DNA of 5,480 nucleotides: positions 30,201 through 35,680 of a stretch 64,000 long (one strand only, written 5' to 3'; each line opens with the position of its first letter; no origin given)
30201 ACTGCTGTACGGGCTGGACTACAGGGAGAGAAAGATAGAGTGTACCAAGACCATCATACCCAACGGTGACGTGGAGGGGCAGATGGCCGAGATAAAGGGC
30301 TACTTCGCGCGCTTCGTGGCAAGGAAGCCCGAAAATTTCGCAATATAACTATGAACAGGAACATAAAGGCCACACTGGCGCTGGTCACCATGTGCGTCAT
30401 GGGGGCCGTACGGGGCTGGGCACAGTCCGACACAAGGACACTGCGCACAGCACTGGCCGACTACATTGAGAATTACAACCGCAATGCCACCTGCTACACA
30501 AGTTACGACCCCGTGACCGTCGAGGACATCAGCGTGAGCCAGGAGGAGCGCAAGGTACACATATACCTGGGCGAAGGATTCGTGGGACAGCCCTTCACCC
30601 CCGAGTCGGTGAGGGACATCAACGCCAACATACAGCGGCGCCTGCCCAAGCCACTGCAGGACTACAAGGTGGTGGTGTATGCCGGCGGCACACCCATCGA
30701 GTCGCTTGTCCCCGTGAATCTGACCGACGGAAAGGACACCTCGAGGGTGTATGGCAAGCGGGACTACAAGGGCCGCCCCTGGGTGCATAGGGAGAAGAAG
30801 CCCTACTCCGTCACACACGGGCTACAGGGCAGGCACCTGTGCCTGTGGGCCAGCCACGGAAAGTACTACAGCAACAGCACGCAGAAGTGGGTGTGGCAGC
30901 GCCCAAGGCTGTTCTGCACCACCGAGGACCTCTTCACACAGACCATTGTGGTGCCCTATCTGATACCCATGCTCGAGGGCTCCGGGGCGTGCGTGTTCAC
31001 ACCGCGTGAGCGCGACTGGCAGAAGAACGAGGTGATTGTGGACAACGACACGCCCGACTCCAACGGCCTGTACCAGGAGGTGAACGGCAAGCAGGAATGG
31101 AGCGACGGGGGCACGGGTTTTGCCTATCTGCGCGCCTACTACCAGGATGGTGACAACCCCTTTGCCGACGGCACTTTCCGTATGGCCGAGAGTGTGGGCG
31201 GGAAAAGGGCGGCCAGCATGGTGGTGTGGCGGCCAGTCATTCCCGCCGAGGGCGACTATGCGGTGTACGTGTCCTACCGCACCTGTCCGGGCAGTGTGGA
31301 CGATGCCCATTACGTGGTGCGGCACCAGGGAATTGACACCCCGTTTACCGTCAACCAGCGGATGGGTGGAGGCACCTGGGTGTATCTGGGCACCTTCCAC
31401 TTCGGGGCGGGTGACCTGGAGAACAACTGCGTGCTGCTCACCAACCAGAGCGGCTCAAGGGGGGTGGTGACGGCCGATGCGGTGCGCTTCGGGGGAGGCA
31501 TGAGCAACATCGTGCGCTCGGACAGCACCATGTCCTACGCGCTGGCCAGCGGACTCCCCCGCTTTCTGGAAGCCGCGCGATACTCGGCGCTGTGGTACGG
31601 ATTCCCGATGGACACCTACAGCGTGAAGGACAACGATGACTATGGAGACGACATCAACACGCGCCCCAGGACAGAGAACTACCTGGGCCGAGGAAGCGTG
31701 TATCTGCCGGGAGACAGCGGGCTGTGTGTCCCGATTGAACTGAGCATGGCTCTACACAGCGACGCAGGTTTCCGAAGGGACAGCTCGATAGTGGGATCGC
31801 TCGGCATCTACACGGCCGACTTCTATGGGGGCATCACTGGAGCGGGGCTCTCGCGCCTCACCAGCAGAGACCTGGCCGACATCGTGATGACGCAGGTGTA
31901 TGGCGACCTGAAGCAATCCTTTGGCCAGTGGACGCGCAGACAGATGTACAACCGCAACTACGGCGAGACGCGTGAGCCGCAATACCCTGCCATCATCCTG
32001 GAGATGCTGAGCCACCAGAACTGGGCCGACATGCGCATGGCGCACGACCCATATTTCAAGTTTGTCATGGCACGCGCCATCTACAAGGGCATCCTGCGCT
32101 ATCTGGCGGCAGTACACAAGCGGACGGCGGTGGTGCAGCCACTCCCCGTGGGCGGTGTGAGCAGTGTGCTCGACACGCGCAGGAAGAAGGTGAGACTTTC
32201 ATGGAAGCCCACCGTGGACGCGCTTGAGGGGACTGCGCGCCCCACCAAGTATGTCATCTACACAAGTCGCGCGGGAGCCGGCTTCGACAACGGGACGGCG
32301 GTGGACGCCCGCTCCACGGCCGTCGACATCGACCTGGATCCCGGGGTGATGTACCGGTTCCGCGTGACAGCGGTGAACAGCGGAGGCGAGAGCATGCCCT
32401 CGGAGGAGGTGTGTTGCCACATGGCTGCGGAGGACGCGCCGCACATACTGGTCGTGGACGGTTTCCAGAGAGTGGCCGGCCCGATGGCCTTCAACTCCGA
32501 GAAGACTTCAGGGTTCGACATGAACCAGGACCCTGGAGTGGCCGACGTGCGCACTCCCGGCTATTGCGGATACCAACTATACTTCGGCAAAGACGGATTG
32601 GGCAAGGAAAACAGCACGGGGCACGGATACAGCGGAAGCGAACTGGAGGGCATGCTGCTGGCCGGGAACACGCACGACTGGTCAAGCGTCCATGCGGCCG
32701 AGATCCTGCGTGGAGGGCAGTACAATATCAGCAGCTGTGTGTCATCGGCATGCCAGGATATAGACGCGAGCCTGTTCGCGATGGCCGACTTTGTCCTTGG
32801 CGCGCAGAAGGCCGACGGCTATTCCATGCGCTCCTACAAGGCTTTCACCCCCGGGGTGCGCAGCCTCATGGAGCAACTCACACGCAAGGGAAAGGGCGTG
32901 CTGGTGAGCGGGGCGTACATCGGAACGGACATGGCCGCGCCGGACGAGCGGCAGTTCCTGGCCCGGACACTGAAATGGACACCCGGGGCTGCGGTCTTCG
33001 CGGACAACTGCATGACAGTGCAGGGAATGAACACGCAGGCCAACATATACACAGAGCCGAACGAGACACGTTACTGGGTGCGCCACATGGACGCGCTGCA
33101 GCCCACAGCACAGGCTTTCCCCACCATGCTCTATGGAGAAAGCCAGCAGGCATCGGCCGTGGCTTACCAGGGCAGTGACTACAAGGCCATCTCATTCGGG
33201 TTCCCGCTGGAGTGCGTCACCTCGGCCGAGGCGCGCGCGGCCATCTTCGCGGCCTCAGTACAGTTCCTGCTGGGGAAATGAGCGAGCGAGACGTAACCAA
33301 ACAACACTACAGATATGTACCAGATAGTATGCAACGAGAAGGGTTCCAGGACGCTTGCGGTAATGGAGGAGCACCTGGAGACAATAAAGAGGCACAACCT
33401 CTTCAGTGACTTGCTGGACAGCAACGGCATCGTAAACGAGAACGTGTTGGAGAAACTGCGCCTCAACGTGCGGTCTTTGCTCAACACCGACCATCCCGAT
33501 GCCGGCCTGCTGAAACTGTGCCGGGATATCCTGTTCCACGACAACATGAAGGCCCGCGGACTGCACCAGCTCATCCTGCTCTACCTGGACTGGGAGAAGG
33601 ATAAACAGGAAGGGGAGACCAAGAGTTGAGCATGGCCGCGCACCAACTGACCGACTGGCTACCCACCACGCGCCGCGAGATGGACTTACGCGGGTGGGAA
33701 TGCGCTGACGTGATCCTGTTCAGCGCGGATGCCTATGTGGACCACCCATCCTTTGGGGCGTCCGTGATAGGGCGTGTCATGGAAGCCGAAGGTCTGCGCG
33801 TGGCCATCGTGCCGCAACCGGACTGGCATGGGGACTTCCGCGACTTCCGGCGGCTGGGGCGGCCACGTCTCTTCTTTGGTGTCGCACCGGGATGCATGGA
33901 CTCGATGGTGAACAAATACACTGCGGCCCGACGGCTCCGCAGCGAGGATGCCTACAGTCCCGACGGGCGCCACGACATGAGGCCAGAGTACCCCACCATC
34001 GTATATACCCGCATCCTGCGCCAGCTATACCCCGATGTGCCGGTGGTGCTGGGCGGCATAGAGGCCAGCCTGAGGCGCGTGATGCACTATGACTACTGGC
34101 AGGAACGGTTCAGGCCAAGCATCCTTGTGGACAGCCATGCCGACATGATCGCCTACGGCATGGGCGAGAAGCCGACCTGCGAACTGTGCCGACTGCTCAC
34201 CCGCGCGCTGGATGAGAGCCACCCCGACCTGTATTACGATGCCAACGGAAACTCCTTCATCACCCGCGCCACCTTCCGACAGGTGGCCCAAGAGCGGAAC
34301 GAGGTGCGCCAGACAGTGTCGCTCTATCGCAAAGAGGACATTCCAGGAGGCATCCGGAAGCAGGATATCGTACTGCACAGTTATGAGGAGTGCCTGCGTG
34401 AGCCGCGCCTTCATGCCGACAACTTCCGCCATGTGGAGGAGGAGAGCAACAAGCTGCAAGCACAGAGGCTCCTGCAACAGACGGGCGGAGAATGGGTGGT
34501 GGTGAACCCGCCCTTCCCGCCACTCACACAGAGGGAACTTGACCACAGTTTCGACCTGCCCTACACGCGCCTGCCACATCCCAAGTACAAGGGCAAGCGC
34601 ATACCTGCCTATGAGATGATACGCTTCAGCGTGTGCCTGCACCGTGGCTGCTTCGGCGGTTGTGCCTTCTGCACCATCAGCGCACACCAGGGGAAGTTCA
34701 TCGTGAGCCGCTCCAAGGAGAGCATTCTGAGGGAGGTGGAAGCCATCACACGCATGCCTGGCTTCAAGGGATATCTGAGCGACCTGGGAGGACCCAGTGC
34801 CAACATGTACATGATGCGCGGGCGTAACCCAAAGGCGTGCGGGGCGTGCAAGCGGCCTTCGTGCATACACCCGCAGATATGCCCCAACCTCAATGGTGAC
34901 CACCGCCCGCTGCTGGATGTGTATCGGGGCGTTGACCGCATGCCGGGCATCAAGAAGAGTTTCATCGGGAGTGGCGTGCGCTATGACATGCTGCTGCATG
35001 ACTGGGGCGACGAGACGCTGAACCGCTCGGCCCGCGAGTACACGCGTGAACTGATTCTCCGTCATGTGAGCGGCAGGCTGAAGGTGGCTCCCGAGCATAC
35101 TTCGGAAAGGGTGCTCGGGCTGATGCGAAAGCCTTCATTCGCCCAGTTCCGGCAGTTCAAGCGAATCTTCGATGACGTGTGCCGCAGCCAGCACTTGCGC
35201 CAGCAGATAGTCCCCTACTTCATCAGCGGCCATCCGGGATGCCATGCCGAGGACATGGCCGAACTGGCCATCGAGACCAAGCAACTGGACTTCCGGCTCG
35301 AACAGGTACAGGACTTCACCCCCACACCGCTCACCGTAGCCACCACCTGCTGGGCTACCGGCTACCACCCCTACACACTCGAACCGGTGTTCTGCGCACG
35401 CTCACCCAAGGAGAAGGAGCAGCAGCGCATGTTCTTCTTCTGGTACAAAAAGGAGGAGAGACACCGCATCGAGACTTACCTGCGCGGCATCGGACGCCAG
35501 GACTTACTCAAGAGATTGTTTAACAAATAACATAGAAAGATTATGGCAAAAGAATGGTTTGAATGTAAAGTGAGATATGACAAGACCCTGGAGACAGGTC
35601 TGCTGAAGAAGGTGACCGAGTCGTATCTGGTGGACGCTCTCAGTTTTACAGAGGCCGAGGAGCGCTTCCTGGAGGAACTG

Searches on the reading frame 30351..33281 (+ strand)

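Call 59: search_protein_families(library=pfam, proteins=[window:30351-33281:+], max_evalue=0.00001)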
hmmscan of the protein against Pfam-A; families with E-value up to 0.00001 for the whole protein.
window:30351-33281:+ (976 aa): 2 families
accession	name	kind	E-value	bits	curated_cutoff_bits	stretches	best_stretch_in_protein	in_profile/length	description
PF25275.1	Golvesin_C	-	6.4e-24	85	31.6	1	281-380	36-130/132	Golvesin C-terminal domain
PF00041.27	fn3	-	3e-08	34.2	25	1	605-687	8-81/84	Fibronectin type III domain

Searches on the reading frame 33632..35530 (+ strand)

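Call 59: search_protein_families(library=pfam, proteins=[window:33632-35530:+], max_evalue=0.00001)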
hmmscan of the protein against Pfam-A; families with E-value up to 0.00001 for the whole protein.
window:33632-35530:+ (632 aa): 2 families
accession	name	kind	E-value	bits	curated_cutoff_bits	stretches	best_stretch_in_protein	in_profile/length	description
PF08497.15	Radical_SAM_N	-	3.8e-121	404.4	25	1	9-333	1-301/301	Radical SAM N-terminal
PF11842.13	DUF3362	-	4.6e-08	33.8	27.6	1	557-626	1-75/151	Domain of unknown function (DUF3362)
